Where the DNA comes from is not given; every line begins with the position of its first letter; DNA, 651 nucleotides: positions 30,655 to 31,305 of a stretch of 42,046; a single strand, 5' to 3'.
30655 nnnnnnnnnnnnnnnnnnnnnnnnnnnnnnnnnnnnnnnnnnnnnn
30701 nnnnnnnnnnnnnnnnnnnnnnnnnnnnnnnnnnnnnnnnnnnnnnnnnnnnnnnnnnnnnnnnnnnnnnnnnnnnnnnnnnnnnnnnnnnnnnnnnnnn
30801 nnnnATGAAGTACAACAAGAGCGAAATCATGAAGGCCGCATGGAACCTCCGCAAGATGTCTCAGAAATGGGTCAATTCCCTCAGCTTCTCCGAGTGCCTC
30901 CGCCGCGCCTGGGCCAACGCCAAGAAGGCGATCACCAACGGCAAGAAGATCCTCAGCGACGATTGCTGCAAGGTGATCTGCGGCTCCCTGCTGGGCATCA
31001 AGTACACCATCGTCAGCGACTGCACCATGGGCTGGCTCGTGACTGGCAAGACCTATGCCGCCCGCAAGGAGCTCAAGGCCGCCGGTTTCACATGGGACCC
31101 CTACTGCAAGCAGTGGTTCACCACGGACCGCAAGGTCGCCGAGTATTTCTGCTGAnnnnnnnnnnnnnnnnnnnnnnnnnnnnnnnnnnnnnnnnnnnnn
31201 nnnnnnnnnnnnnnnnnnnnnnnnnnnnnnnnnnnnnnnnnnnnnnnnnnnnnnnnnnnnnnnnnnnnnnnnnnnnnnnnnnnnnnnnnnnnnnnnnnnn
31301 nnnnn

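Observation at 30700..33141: Opposite-strand accessory cassette with acr/aca-like architecture: operator-flanked strong promoters, small acidic proteins and an HTH regulator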

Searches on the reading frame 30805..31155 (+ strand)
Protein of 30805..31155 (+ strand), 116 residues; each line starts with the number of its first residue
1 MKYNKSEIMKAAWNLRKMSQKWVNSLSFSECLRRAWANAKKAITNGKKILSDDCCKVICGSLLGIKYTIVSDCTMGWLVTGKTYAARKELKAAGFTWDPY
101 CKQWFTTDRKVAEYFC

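Call 10: search_protein_families(library=pfam, max_evalue=1, proteins=[window:30805-31155:+])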
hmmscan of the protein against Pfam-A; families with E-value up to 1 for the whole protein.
window:30805-31155:+ (116 aa): 1 family
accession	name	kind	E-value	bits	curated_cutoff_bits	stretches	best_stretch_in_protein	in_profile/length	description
PF18974.5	DUF5710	-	0.12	12.6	26.5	1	84-111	8-35/44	Domain of unknown function (DUF5710)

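Call 11: search_protein_families(library=phrogs, max_evalue=0.01, proteins=[window:30805-31155:+])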
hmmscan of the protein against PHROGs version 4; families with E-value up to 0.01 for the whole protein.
window:30805-31155:+ (116 aa): 3 families
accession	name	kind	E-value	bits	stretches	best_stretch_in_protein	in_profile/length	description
phrog_8305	-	unknown function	7.7e-09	36.5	1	2-49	3-58/124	-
phrog_28198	-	unknown function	2.5e-07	31.8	1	2-45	3-42/79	-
phrog_12732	-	unknown function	0.00053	21.3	1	4-47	2-48/121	-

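Call 22: search_solved_structures(query=window:30805-31155:+, max_evalue=10)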
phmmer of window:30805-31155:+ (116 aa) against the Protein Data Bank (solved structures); distinct sequences matched with E-value up to 10: 10.
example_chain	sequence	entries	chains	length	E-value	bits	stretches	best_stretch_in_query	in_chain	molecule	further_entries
6n4v_Af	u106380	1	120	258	0.015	18.8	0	52-90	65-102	Coat protein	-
9kgk_E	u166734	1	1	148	0.19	15.3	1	79-106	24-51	MB52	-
9r1j_A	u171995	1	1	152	0.28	14.7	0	6-42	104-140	sc-apCC-4-NR-1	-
6oog_A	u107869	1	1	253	0.92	13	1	43-83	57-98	Triosephosphate isomerase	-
9khh_A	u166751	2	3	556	0.96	13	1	79-106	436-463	MB52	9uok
8xfp_E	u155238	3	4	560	0.97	13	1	79-106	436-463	nanobody Nb52 | MB52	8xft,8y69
30dr_W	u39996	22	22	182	1.6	12.3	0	40-69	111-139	Dynactin subunit 5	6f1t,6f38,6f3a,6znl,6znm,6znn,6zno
4ap4_A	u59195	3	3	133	1.6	12.3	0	41-65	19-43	E3 UBIQUITIN LIGASE RNF4 | E3 UBIQUITIN-PROTEIN LIGASE RNF4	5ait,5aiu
5afu_V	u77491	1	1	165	1.9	12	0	39-70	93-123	DYNACTIN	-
5adx_V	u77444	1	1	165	2.5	11.6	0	39-70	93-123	DYNACTIN SUBUNIT 6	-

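Call 66: search_protein_families(library=ncbifam, max_evalue=0.1, proteins=[window:30805-31155:+])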
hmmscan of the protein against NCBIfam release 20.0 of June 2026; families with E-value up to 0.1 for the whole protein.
window:30805-31155:+ (116 aa): 1 family
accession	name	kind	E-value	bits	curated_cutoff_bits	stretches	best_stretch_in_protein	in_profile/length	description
NF033948.0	AcrIIA3_fam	equivalog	1.3e-06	28.5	70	1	3-48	1-56/119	anti-CRISPR protein AcrIIA3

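Call 67: find_homologous_proteins(query=window:30805-31155:+, max_evalue=0.001)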
Query window:30805-31155:+ (116 aa): 90 proteins with E <= 0.001 among 109 candidates.
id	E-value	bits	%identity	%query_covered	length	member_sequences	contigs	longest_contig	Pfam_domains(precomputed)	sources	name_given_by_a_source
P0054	3.4e-71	255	97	100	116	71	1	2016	-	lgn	-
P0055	7.8e-63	228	89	100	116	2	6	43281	-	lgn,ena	-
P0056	8.6e-63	228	88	100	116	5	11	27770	-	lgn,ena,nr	nr:MAG TPA: hypothetical protein [Caudoviricetes sp.]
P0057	2.5e-62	226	88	100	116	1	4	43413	-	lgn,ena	-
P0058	6.6e-61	222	87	100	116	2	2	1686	-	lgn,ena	-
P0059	4.9e-60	219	86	100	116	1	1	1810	-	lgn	-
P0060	3.8e-55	203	78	100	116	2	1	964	-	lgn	-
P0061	4.8e-53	196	76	100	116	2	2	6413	-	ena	-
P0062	2.6e-50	188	72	100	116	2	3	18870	-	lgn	-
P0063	3.2e-50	187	74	100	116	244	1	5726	-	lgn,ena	-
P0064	4.0e-50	187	74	100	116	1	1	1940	-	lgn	-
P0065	4.2e-49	184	72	100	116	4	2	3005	-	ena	-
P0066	4.5e-49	184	71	99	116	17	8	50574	-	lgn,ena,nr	nr:MAG TPA: hypothetical protein [Caudoviricetes sp.]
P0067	1.4e-47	179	70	100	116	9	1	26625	-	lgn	-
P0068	2.2e-47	178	71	100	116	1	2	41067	-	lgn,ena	-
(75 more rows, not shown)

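Call 69: search_protein_families(library=ncbifam, alignment_id=A4, max_evalue=0.001)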
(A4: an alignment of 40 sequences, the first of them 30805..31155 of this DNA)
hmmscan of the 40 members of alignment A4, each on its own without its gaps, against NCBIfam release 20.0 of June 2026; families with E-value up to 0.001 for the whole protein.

A. member 1, window:30805-31155:+ (116 aa): 1 family
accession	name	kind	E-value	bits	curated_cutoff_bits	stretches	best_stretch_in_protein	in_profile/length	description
NF033948.0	AcrIIA3_fam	equivalog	1.3e-06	28.5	70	1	3-48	1-56/119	anti-CRISPR protein AcrIIA3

B. families by the number of members that match (of 40 scanned): 1 family
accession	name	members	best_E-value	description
NF033948.0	AcrIIA3_fam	40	1.4e-09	anti-CRISPR protein AcrIIA3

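Call 73: search_dna_similar(query=window:30805-31155:+, collection=phages, mode=protein, max_evalue=0.01, max_rows=40)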
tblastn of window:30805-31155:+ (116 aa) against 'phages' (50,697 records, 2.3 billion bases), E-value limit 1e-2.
Records with a match: 2; places in all: 2; records where one place covers at least 80% of the query: 2.
Best place of each record, by identity: <60% 2.
By first word of the organism name: Flavonifractor 1; Bacteriophage 1.
By host as written in the record: Flavonifractor plautii 1; - 1.
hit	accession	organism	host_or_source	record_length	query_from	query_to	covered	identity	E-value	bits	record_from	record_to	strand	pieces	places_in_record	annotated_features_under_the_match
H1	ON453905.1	Flavonifractor phage Cormatin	Flavonifractor plautii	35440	2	116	99%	47.4%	4e-20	89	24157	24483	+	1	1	hypothetical protein | transcriptional regulator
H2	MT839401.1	Bacteriophage sp.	human fecal samples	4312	1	113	97%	32.7%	4e-6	49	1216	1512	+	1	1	record has no annotation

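Call 74: predict_structure(alignment_id=A4)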
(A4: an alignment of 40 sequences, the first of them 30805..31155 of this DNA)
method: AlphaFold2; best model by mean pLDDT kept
length: 116 residues; sequences in the alignment: 40
mean_pLDDT: 86.3   pTM: 0.60
mean pLDDT of the five models: 86.3, 86.0, 83.8, 83.2, 79.5
residues with pLDDT >= 90: 34; 70-90: 79; 50-70: 3; < 50: 0
segments of 3 or more residues with pLDDT < 50: none
pLDDT, mean of each block of 10 residues (from residue 1): 80 91 89 89 77 82 88 85 90 91 90 84
secondary structure, 60 per line:
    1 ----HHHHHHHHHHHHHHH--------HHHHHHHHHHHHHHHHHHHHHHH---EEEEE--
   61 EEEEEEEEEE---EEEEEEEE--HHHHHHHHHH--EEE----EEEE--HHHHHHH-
elements in order: H5-19 H28-50 E54-58 E61-70 E74-81 H84-93 E96-98 E103-106 H109-115

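Call 76: get_annotated_region(hit=H1, flank=5000)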
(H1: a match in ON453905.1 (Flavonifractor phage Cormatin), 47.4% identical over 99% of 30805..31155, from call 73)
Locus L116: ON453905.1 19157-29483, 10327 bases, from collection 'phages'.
description: Flavonifractor phage Cormatin, complete genome.
organism: Flavonifractor phage Cormatin (NCBI taxid 2951977)
taxonomy: Viruses
host: Flavonifractor plautii; source: feces; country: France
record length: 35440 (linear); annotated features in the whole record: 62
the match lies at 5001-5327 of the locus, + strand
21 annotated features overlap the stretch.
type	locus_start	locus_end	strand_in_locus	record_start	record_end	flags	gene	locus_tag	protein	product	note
CDS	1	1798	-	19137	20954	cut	-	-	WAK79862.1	terminase large subunit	rasttk_feature_creation_tool=/opt/patric-common/ runtime/bin/phanotate version 1.5.0; HHpred against PHROGS v3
CDS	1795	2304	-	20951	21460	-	-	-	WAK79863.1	terminase small subunit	rasttk_feature_creation_tool=/opt/patric-common/ runtime/bin/phanotate version 1.5.0; HHpred against PHROGS v3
CDS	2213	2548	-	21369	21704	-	-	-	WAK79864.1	hypothetical protein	rasttk_feature_creation_tool=/opt/patric-common/ runtime/bin/phanotate version 1.5.0; ...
CDS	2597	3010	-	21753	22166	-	-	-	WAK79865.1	HNH endonuclease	rasttk_feature_creation_tool=/opt/patric-common/ runtime/bin/phanotate version 1.5.0; HHpred against PHROGS v3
CDS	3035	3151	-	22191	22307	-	-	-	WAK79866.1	translational regulator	rasttk_feature_creation_tool=/opt/patric-common/ runtime/bin/phanotate version 1.5.0; HHpred against PHROGS v3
CDS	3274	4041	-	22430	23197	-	-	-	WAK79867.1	replication initiation protein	rasttk_feature_creation_tool=/opt/patric-common/ runtime/bin/phanotate version 1.5.0; HHpred against PHROGS v3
CDS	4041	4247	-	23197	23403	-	-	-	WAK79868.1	hypothetical protein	rasttk_feature_creation_tool=/opt/patric-common/ runtime/bin/phanotate version 1.5.0; ...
CDS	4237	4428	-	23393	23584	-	-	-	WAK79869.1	hypothetical protein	rasttk_feature_creation_tool=/opt/patric-common/ runtime/bin/phanotate version 1.5.0; ...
CDS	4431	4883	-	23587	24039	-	-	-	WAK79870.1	hypothetical protein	rasttk_feature_creation_tool=/opt/patric-common/ runtime/bin/phanotate version 1.5.0; ...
CDS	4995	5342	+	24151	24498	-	-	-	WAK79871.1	hypothetical protein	rasttk_feature_creation_tool=/opt/patric-common/ runtime/bin/phanotate version 1.5.0; ...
CDS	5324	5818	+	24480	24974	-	-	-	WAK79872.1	transcriptional regulator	rasttk_feature_creation_tool=/opt/patric-common/ runtime/bin/phanotate version 1.5.0; HHpred against PHROGS v3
CDS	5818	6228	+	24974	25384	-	-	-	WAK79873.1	hypothetical protein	rasttk_feature_creation_tool=/opt/patric-common/ runtime/bin/phanotate version 1.5.0; ...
CDS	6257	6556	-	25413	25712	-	-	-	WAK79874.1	hypothetical protein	rasttk_feature_creation_tool=/opt/patric-common/ runtime/bin/phanotate version 1.5.0; ...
CDS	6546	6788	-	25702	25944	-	-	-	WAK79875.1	hypothetical protein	rasttk_feature_creation_tool=/opt/patric-common/ runtime/bin/phanotate version 1.5.0; ...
CDS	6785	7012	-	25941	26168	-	-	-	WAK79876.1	hypothetical protein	rasttk_feature_creation_tool=/opt/patric-common/ runtime/bin/phanotate version 1.5.0; ...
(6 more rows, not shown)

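Call 81: fold_search(model_id=the predicted structure, library=pdb)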
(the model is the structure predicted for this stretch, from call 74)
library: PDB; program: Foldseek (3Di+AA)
matches with E <= 10: 157; with E <= 0.001: 0
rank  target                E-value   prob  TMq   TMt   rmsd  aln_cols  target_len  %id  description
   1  5nq6_A                2.3e-01  0.23  0.25  0.21  12.1        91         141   14  Crystal structure of the inhibited form of the redox-sensitive SufE-like sulfur acceptor CsdE from Escherichia coli at (released 2018-03-28)
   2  5ft8_a                2.3e-01  0.20  0.23  0.20  12.2        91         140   14  Crystal structure of the complex between the cysteine desulfurase CsdA and the sulfur-acceptor CsdE in the persulfurat (released 2016-11-23)
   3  5ft8_W                2.5e-01  0.18  0.23  0.19  12.2        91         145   14  Crystal structure of the complex between the cysteine desulfurase CsdA and the sulfur-acceptor CsdE in the persulfurat (released 2016-11-23)
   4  5ft8_S                2.6e-01  0.18  0.23  0.20  12.2        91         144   14  Crystal structure of the complex between the cysteine desulfurase CsdA and the sulfur-acceptor CsdE in the persulfurat (released 2016-11-23)
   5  5ft8_Q                3.0e-01  0.18  0.23  0.19  12.2        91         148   14  Crystal structure of the complex between the cysteine desulfurase CsdA and the sulfur-acceptor CsdE in the persulfurat (released 2016-11-23)
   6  5ft8_U                3.2e-01  0.16  0.23  0.20  12.2        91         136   14  Crystal structure of the complex between the cysteine desulfurase CsdA and the sulfur-acceptor CsdE in the persulfurat (released 2016-11-23)
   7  8yjp_A                3.6e-01  0.15  0.24  0.11  15.0       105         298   11  Cryo-EM structure of human apo GPR156 (released 2025-02-05)
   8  8ieb_B                5.3e-01  0.10  0.22  0.11  15.3       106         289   12  Cryo-EM structure of GPR156 of GPR156-miniGo-scFv16 complex (local refine) (released 2024-02-14)
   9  5eep                  7.7e-01  0.12  0.24  0.21  12.2        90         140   16  Crystal structure of E. coli CsdE (released 2016-06-08)
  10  8ouw_G                8.2e-01  0.21  0.28  0.12   4.9        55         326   14  Cryo-EM structure of CMG helicase bound to TIM-1/TIPN-1 and homodimeric DNSN-1 on fork DNA (Caenorhabditis elegans) (released 2023-08-16)
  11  4lw4_C                8.2e-01  0.11  0.23  0.19  11.9        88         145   15  Structural changes during cysteine desulfurase CsdA and sulfur-acceptor CsdE interactions provide insight into the tra (released 2013-08-07)
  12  1ni7_MODEL_1_A        8.8e-01  0.07  0.19  0.16  12.4        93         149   16  NORTHEAST STRUCTURAL GENOMIC CONSORTIUM TARGET ER75 (released 2003-06-03)
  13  5ft8_Y                9.3e-01  0.10  0.23  0.20  12.2        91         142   14  Crystal structure of the complex between the cysteine desulfurase CsdA and the sulfur-acceptor CsdE in the persulfurat (released 2016-11-23)
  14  4lw4_D                1.2e+00  0.07  0.21  0.19  12.3        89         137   17  Structural changes during cysteine desulfurase CsdA and sulfur-acceptor CsdE interactions provide insight into the tra (released 2013-08-07)
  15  5nq6_B                1.5e+00  0.09  0.24  0.21  12.1        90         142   16  Crystal structure of the inhibited form of the redox-sensitive SufE-like sulfur acceptor CsdE from Escherichia coli at (released 2018-03-28)
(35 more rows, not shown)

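Call 85: search_protein_families(library=padloc, max_evalue=0.01, proteins=[window:30805-31155:+])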
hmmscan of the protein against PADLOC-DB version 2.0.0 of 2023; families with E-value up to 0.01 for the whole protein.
window:30805-31155:+ (116 aa): 0 families

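Call 92: search_protein_representatives(alignment_id=A4)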
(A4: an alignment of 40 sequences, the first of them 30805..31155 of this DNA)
Query: 40 sequences, 118 profile positions. Proteins with E-value up to 0.001 (for the whole library): 1499; up to 1e-10: 111; up to 1e-30: 10. The best 150 are listed.
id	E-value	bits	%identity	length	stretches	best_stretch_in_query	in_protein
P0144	2.0e-38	147.1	-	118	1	4-118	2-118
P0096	2.2e-37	143.8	-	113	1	2-118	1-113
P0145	1.0e-36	141.6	-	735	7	65-111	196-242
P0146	1.2e-34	135.0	-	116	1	1-118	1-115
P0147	4.7e-33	129.8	-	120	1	2-114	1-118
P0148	1.7e-32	128.0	-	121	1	1-115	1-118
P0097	7.1e-32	126.0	-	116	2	1-45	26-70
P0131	9.3e-32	125.6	-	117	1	2-118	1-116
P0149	9.9e-32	125.6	-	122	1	1-118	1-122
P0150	1.1e-31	125.4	-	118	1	1-118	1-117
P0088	1.1e-30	122.2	-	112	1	2-85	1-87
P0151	9.5e-29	115.9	-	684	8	69-113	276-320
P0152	1.2e-28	115.6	-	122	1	2-114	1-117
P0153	2.8e-28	114.4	-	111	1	2-114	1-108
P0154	4.3e-28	113.8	-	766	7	67-110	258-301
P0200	1.1e-13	67.3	-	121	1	2-56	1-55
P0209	9.8e-13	64.3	-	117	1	2-73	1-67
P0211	1.4e-12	63.7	-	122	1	2-73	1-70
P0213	2.1e-12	63.2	-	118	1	2-51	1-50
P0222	4.9e-12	62.0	-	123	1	2-66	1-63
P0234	3.5e-11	59.3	-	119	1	2-63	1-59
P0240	4.9e-11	58.8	-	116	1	4-50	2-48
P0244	6.4e-11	58.4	-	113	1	2-53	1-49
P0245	7.2e-11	58.3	-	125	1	2-64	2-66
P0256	2.0e-10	56.8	-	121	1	2-51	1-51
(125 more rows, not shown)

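Call 93: search_protein_families(library=ncbifam, max_evalue=0.001, proteins=[P0200, P0213, P0234, P0240, P0245, P0256, P0222, P0211, P0209, P0244])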
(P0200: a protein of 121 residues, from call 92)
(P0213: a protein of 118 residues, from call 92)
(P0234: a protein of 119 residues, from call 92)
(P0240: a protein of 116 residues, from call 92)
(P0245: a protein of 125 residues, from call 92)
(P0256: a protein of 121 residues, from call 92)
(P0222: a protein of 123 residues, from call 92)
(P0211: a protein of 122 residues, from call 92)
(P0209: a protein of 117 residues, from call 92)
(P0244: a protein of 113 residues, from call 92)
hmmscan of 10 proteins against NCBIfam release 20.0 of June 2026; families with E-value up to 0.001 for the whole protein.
P0200 (121 aa): 1 family
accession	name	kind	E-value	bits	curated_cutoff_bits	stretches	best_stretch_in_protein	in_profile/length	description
NF033948.0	AcrIIA3_fam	equivalog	1e-07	32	70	1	3-61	1-69/119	anti-CRISPR protein AcrIIA3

P0213 (118 aa): 1 family
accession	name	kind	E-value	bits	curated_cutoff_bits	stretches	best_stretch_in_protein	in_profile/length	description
NF033948.0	AcrIIA3_fam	equivalog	8e-05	22.7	70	1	3-49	1-57/119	anti-CRISPR protein AcrIIA3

P0234 (119 aa): 1 family
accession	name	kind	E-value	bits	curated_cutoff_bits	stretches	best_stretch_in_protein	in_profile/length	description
NF033948.0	AcrIIA3_fam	equivalog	1.2e-06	28.5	70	1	3-52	1-62/119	anti-CRISPR protein AcrIIA3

P0240 (116 aa): 1 family
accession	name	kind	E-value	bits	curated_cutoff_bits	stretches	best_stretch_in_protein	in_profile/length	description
NF033948.0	AcrIIA3_fam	equivalog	1.8e-07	31.2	70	1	2-46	1-55/119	anti-CRISPR protein AcrIIA3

P0245 (125 aa): 1 family
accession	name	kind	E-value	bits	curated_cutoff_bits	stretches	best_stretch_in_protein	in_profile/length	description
NF033948.0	AcrIIA3_fam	equivalog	4.8e-09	36.3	70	1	4-72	1-80/119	anti-CRISPR protein AcrIIA3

P0256 (121 aa): 1 family
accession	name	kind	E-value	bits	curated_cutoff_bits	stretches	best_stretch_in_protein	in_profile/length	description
NF033948.0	AcrIIA3_fam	equivalog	1.4e-07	31.5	70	1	3-54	1-61/119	anti-CRISPR protein AcrIIA3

P0222 (123 aa): 1 family
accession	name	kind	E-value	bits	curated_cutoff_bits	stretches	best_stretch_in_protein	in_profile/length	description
NF033948.0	AcrIIA3_fam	equivalog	1.8e-07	31.3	70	1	3-50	1-60/119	anti-CRISPR protein AcrIIA3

P0211 (122 aa): 1 family
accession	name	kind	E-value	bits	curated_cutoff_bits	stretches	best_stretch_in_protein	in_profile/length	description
NF033948.0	AcrIIA3_fam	equivalog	1.2e-08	35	70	1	3-61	1-68/119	anti-CRISPR protein AcrIIA3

P0209 (117 aa): 1 family
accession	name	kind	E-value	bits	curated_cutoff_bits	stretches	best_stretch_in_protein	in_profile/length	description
NF033948.0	AcrIIA3_fam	equivalog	3.7e-06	27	70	1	3-52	1-62/119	anti-CRISPR protein AcrIIA3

P0244 (113 aa): 1 family
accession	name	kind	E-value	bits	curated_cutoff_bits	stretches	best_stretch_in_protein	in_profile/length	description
NF033948.0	AcrIIA3_fam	equivalog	3.5e-07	30.3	70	1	3-50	1-61/119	anti-CRISPR protein AcrIIA3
